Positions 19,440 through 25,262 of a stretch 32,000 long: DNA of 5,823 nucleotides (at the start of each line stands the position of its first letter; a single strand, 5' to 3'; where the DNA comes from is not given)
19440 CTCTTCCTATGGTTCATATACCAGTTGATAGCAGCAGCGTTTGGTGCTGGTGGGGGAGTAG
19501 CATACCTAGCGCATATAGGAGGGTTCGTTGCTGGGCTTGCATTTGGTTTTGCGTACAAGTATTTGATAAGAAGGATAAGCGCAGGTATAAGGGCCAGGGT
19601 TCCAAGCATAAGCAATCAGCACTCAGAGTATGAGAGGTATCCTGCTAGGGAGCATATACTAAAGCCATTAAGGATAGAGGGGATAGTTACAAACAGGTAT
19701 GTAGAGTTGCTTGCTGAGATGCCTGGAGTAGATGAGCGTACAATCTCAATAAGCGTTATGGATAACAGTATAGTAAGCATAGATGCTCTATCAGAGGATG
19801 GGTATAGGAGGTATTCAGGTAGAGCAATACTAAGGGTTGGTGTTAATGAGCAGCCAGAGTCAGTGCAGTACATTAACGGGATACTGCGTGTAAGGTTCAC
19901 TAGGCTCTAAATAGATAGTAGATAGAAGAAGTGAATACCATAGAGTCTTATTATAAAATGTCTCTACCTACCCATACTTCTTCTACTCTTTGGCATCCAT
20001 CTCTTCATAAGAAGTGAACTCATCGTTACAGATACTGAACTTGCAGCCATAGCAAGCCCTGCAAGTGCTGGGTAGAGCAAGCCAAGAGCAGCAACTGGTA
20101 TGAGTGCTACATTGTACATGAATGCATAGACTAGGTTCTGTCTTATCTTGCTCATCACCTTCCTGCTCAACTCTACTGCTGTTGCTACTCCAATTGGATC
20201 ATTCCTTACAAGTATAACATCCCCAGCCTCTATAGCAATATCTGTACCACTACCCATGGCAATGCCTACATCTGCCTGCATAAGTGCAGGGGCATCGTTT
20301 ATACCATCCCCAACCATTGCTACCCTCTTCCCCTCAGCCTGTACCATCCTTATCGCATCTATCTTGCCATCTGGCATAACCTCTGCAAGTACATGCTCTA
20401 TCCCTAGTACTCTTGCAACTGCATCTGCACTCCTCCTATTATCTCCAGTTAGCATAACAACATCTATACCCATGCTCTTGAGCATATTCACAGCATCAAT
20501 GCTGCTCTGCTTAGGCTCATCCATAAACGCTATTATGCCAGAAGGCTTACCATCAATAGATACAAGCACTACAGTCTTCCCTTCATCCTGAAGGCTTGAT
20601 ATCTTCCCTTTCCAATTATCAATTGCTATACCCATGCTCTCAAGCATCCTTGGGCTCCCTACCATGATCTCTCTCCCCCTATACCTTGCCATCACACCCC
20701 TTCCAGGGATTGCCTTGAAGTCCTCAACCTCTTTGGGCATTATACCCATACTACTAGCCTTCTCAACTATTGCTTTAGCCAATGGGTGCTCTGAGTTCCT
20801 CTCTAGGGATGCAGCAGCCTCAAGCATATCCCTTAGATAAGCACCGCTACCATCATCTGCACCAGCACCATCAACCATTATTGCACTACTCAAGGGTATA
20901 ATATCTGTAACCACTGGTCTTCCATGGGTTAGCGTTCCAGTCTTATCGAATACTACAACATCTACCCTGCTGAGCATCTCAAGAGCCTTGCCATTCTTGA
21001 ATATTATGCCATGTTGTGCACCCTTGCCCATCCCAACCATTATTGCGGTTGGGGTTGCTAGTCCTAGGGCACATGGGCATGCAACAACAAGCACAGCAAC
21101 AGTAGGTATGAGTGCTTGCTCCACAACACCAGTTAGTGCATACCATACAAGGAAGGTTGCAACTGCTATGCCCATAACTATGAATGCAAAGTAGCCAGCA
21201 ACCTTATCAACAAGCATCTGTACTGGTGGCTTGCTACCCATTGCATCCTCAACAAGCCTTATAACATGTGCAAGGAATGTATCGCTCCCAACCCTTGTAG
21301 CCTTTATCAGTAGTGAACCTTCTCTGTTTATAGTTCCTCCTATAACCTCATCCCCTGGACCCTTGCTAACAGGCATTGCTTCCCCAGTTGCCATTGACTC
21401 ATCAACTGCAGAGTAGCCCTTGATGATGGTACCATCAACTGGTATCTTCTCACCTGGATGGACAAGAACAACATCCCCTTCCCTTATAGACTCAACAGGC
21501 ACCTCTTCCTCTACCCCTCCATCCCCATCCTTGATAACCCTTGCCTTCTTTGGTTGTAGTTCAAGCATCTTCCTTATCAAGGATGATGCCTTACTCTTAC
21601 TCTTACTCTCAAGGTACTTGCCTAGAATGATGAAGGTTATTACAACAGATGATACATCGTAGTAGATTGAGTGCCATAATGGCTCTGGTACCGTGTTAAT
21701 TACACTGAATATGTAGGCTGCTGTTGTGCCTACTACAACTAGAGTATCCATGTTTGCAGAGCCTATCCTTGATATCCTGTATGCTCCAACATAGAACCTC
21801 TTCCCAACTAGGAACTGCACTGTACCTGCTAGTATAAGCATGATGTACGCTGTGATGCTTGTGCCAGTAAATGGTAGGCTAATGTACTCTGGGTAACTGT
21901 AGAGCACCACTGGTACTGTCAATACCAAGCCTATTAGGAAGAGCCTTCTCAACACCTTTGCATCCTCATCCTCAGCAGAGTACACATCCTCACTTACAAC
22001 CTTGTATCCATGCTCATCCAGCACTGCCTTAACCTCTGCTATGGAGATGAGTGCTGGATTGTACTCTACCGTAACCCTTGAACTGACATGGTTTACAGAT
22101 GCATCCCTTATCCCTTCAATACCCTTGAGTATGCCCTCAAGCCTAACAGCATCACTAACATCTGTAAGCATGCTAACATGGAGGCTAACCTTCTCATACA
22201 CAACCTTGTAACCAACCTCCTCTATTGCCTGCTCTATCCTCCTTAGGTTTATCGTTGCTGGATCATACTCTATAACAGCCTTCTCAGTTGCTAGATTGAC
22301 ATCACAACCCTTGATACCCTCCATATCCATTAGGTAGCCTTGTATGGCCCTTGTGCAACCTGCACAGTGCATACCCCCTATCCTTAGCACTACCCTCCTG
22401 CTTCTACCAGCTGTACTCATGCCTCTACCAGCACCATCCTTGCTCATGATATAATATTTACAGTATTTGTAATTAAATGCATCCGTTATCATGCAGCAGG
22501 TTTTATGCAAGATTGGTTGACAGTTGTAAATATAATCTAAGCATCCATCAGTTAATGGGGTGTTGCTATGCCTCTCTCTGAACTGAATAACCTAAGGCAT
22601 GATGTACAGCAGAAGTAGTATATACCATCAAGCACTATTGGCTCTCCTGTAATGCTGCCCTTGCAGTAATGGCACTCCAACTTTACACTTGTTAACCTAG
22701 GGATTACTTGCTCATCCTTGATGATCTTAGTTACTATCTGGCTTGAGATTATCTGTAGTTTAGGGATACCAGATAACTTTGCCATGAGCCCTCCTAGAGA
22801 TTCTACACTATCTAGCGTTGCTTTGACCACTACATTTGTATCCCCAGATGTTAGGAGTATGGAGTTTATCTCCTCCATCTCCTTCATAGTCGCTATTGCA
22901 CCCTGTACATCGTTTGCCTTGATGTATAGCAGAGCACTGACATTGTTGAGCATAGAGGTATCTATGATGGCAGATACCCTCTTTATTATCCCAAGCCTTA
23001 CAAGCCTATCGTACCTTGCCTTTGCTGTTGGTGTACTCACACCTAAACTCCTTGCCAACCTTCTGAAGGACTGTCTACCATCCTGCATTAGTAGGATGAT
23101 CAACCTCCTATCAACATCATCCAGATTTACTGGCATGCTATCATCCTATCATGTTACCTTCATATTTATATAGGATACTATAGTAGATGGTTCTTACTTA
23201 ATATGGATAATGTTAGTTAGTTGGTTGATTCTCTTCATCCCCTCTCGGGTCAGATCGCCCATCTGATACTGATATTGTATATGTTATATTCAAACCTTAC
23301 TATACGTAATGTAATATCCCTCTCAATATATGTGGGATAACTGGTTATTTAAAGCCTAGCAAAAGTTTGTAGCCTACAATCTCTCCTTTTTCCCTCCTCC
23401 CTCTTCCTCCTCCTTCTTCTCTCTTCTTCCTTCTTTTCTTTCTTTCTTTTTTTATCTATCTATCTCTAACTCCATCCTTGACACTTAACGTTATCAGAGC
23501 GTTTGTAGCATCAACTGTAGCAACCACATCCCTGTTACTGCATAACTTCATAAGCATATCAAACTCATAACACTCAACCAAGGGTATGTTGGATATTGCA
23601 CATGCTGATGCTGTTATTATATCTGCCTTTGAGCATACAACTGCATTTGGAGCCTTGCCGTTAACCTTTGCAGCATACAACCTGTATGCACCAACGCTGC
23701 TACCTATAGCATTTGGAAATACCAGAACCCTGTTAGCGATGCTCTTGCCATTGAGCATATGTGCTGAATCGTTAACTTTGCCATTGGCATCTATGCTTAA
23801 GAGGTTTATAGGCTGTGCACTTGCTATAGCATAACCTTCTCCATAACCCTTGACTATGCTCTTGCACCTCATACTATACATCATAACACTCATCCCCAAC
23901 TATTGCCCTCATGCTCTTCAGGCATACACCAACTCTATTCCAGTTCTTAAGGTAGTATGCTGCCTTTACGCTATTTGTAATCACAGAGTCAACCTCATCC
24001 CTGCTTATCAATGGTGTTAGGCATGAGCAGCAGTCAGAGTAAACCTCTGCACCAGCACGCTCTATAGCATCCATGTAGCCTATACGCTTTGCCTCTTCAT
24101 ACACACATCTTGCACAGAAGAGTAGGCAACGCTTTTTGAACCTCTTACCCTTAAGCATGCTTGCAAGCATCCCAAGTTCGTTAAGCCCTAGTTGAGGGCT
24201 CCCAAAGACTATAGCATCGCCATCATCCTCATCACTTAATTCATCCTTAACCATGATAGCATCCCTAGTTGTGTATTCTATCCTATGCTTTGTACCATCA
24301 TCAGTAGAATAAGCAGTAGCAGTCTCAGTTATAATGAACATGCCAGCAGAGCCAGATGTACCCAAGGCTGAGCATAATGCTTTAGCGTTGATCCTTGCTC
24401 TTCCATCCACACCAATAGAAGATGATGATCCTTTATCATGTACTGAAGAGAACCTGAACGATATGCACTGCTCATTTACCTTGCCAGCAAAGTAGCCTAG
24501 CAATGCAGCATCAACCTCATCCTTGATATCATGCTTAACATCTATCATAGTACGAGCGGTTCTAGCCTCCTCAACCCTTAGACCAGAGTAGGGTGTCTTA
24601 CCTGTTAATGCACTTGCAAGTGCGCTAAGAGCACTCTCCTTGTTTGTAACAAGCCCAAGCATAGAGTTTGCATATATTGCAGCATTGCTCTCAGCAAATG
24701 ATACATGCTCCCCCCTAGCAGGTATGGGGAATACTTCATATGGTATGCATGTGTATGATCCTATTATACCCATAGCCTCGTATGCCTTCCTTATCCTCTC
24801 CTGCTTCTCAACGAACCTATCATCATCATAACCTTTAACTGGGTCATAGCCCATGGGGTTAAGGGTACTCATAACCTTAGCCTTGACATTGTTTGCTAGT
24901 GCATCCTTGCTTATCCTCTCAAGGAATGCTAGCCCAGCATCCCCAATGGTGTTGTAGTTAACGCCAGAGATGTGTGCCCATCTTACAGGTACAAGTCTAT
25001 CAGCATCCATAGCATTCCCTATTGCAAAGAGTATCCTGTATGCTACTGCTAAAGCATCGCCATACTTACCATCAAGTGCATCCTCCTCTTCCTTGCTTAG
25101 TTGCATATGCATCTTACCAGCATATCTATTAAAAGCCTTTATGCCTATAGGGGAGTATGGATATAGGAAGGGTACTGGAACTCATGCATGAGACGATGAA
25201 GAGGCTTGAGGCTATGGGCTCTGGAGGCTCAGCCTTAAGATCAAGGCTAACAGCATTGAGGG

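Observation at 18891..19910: Rhomboid protease fused to a cytoplasmic alpha-crystallin (small-HSP) like domain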

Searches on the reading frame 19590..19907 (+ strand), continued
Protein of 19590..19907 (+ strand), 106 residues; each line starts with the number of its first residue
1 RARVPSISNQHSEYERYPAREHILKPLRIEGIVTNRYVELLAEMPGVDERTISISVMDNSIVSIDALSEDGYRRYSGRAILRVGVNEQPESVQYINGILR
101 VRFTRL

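Call 69: list_cluster_members(proteins=[P0133, P0134, P0135, P0136, P0138, P0141, P0143, P0146, P0149, P0256])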
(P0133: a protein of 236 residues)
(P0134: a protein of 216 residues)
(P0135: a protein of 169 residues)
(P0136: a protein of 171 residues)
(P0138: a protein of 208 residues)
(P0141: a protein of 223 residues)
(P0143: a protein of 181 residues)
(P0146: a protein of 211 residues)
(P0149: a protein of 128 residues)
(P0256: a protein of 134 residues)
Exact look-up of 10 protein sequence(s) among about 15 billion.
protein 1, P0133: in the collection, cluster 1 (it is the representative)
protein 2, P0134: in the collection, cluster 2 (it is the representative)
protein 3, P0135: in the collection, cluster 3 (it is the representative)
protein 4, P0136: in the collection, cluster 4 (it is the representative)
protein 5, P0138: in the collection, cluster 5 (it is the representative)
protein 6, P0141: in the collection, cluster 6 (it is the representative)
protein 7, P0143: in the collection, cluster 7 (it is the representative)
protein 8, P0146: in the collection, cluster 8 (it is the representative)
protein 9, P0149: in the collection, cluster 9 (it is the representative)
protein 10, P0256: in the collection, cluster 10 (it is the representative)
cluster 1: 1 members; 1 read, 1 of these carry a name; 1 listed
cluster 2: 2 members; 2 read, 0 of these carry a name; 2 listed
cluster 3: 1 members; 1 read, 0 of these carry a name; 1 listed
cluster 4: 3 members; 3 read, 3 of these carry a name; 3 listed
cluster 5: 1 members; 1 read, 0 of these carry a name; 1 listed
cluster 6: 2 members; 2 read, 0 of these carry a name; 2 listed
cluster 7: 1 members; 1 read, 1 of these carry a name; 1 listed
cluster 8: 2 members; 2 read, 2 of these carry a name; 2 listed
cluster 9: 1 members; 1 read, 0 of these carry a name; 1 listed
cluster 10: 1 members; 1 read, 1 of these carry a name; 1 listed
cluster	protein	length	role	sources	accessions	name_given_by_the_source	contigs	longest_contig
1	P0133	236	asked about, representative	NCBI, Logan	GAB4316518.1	MAG: hypothetical protein Kow0069_18770 [Promethearchaeota archaeon]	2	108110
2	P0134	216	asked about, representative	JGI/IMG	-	-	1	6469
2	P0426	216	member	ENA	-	-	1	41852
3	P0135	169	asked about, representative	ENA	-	-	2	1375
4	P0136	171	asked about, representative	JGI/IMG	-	HSP20 family protein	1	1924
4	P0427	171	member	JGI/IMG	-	HSP20 family protein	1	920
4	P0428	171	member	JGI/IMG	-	HSP20 family protein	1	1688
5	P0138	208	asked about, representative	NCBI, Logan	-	-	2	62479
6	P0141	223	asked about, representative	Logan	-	-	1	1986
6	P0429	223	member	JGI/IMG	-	-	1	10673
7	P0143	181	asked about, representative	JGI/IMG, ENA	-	HSP20 family protein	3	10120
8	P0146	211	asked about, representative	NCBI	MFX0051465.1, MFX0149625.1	MAG: archaeal heat shock protein Hsp20 [Candidatus Hodarchaeota archaeon]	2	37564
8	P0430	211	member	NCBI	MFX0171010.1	MAG: archaeal heat shock protein Hsp20 [Candidatus Hodarchaeota archaeon]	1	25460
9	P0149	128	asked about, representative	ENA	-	-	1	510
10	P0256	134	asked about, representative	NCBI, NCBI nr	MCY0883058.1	MAG: Hsp20/alpha crystallin family protein [Acidianus infernus] | Hsp20/alpha crystallin family protein [Acidianus infernus]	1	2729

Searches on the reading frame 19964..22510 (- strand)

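Call 38: search_protein_families(library=pfam, proteins=[window:19964-22510:-], max_evalue=0.00001)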
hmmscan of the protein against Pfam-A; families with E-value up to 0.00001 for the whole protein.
window:19964-22510:- (848 aa): 4 families
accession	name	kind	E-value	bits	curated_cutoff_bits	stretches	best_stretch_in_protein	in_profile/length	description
PF00122.25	E1-E2_ATPase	-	2.1e-58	197.2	28.1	1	317-500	1-181/181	E1-E2 ATPase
PF00702.32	Hydrolase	-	1.5e-43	149.9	26.4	1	516-747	1-191/191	haloacid dehalogenase-like hydrolase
PF00403.32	HMA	-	1.2e-23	83.7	24.8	2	41-102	1-62/62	Heavy-metal-associated domain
PF08282.18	Hydrolase_3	-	5.3e-08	33.3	20.9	1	722-778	198-254/255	haloacid dehalogenase-like hydrolase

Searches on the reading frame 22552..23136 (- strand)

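Call 38: search_protein_families(library=pfam, proteins=[window:22552-23136:-], max_evalue=0.00001)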
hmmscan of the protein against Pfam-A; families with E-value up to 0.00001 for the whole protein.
window:22552-23136:- (194 aa): 3 families
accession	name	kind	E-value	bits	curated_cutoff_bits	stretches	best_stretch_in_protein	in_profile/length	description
PF13404.12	HTH_AsnC-type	-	3.1e-13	49.7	27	1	5-45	1-41/42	AsnC-type helix-turn-helix domain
PF13412.12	HTH_24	-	1e-11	44.6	21.9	1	5-52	1-48/48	Winged helix-turn-helix DNA-binding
PF08394.17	Arc_trans_TRASH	-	1.8e-06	28.4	27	1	154-184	2-35/43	Archaeal TRASH domain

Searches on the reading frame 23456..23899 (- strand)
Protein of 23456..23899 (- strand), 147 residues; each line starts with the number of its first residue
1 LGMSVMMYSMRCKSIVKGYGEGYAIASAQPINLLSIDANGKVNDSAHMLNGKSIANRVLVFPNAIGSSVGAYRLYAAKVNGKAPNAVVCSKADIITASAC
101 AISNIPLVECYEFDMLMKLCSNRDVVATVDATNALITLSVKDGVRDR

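Call 38: search_protein_families(library=pfam, proteins=[window:23456-23899:-], max_evalue=0.00001)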
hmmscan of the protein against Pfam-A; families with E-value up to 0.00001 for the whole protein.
window:23456-23899:- (147 aa): 1 family
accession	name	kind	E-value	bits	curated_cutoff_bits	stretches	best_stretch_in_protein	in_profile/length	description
PF01989.23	AcnX_swivel_put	-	5.1e-24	84.3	27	1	38-108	10-80/80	Aconitase X swivel domain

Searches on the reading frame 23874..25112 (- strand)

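Call 38: search_protein_families(library=pfam, proteins=[window:23874-25112:-], max_evalue=0.00001)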
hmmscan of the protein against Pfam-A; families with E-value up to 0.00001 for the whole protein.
window:23874-25112:- (412 aa): 1 family
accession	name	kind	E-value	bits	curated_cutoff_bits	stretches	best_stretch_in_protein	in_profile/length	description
PF04412.18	AcnX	-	1.2e-114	383.6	31.5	1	3-405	1-399/400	Aconitase X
